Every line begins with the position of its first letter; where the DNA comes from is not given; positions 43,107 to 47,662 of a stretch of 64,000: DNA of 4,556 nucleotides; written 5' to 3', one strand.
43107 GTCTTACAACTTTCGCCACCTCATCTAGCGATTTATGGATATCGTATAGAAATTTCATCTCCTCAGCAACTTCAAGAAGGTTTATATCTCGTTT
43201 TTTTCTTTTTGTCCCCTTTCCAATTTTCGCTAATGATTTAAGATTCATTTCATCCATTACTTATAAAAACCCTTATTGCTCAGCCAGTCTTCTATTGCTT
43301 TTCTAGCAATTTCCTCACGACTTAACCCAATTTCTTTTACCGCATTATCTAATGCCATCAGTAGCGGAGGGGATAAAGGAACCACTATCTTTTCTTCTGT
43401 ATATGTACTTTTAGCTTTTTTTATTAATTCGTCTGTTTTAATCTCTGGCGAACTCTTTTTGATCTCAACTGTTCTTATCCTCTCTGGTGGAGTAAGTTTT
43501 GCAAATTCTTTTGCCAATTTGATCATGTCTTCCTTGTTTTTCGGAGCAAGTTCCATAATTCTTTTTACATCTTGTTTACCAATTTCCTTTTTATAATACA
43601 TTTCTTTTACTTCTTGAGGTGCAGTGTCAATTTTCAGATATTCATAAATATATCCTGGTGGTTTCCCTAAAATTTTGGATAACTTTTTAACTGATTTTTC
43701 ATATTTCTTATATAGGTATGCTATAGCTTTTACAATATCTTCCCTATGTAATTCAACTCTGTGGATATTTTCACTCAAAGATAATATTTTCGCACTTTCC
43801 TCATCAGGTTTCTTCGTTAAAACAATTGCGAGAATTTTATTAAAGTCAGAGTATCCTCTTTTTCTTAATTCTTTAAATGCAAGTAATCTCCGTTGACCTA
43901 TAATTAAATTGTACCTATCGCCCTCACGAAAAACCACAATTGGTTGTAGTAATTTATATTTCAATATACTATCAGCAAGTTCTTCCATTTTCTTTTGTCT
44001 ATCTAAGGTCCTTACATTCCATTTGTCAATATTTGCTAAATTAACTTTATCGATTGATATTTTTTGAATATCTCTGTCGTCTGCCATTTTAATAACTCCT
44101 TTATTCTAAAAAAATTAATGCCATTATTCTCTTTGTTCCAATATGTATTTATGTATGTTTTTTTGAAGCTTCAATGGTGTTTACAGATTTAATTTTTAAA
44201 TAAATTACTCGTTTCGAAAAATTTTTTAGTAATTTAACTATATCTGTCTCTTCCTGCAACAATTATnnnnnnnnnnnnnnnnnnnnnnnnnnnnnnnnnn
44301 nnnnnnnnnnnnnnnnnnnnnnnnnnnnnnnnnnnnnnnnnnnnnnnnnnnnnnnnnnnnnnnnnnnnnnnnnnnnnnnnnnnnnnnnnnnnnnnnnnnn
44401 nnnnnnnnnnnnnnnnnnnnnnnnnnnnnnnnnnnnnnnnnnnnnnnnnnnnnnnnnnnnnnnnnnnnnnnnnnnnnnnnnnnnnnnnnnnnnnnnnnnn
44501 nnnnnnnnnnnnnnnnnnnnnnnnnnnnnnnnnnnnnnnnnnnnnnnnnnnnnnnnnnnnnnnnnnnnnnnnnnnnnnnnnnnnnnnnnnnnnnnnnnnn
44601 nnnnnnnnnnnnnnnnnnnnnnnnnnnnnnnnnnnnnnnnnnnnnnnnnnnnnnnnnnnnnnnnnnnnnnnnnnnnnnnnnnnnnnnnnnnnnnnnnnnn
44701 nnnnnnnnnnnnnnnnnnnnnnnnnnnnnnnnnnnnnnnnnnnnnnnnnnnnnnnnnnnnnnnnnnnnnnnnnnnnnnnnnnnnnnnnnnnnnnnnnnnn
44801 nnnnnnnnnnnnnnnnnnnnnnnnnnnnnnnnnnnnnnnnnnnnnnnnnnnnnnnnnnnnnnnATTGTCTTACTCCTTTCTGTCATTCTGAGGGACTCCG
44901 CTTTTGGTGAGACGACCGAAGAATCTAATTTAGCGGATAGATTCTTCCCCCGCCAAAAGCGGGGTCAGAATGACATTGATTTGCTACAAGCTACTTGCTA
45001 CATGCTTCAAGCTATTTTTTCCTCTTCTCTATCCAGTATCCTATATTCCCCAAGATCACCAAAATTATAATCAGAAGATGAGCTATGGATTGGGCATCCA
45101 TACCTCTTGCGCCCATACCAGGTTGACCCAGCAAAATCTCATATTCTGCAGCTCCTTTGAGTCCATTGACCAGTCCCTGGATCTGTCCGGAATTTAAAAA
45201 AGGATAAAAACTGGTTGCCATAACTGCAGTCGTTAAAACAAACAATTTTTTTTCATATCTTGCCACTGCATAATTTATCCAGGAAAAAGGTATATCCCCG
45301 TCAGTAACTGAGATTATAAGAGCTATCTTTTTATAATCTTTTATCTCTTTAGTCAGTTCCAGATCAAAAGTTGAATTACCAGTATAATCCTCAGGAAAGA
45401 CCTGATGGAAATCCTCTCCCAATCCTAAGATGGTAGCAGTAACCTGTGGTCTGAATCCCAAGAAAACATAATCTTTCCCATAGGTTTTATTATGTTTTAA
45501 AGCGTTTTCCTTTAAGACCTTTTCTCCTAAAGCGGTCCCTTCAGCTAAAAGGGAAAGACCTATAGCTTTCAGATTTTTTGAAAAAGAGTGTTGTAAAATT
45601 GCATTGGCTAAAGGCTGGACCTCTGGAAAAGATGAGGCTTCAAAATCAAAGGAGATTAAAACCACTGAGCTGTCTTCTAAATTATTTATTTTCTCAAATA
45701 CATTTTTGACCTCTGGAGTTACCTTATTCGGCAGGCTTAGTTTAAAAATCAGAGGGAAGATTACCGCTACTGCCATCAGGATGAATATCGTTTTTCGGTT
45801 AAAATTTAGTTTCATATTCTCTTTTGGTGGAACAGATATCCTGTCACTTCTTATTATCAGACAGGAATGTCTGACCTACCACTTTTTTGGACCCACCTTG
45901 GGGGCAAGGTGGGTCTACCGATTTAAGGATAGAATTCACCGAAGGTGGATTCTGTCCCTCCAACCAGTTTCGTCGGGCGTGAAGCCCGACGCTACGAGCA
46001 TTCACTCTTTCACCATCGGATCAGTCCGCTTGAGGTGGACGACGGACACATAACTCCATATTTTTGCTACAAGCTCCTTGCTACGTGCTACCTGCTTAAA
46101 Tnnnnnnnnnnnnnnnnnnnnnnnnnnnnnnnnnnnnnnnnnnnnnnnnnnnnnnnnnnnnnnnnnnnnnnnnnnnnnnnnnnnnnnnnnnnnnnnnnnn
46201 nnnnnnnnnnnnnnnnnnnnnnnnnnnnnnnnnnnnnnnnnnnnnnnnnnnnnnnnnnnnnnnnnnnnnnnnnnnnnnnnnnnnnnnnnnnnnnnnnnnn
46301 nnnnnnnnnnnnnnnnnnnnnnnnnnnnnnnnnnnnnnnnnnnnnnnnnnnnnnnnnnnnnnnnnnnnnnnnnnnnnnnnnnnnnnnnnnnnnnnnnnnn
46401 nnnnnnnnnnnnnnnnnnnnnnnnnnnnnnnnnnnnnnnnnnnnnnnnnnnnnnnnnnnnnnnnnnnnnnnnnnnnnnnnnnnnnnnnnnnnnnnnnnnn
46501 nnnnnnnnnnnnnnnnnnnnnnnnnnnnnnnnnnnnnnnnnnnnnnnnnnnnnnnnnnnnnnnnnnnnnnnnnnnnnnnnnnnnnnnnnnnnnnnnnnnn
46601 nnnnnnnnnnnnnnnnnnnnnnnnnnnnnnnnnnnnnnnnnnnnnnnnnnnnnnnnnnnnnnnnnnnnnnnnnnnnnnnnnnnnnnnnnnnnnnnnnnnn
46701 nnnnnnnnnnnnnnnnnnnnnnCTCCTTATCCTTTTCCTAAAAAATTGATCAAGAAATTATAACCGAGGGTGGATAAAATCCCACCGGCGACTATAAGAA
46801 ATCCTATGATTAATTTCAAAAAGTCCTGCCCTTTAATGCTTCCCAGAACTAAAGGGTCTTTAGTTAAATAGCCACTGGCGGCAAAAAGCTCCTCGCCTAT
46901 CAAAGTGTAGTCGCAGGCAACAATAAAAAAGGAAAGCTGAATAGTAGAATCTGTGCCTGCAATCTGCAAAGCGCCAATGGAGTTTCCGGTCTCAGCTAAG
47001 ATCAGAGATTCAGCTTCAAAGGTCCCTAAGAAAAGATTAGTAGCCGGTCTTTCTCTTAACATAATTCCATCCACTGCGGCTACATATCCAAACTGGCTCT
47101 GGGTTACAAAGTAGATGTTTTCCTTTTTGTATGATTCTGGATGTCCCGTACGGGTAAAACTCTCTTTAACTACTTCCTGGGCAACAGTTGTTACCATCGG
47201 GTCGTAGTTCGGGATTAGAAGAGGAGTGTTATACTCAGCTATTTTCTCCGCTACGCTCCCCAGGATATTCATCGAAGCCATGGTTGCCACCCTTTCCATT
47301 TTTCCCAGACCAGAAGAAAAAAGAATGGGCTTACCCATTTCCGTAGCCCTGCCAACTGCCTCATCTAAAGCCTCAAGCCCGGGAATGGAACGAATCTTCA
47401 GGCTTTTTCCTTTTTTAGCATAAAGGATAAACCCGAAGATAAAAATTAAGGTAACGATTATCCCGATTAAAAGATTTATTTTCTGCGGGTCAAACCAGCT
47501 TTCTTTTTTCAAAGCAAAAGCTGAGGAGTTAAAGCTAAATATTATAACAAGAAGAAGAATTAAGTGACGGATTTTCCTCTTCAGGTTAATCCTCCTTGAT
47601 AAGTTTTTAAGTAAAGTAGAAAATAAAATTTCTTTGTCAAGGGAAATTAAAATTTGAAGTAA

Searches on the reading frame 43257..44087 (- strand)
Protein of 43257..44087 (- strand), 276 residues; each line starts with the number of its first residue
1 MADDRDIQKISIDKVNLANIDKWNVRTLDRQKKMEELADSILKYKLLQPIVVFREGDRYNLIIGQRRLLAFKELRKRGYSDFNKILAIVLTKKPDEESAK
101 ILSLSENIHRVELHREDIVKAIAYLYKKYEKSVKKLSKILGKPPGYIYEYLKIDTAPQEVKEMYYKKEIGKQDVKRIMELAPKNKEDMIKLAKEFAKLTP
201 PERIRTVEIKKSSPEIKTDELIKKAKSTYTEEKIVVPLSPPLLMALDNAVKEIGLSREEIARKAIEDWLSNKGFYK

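Call 10: search_protein_families(library=pfam, proteins=[window:43257-44087:-])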
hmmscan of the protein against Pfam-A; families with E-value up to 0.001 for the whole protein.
window:43257-44087:- (276 aa): 2 families
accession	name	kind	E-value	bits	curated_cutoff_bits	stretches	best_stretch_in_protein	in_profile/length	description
PF02195.25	ParB_N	-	4.3e-09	36.7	26.3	1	7-109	3-95/95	ParB N-terminal domain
PF17762.8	HTH_ParB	-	9.6e-06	26.1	22.6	1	120-195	10-83/102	ParB HTH domain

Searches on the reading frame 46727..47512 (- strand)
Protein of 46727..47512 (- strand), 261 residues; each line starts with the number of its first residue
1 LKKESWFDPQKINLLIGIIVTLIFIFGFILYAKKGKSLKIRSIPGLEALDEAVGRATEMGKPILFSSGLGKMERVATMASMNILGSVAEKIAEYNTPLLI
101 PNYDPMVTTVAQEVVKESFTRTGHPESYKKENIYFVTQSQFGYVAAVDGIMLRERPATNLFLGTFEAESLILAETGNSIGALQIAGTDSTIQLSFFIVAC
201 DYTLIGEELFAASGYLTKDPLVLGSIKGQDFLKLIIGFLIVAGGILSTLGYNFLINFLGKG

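Call 10: search_protein_families(library=pfam, proteins=[window:46727-47512:-])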
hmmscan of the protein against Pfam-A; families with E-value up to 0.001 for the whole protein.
window:46727-47512:- (261 aa): 1 family
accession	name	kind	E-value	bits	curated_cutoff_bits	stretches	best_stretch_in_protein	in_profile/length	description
PF20539.3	DUF6754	-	1e-109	366.1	27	1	3-256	2-255/257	Domain of unknown function (DUF6754)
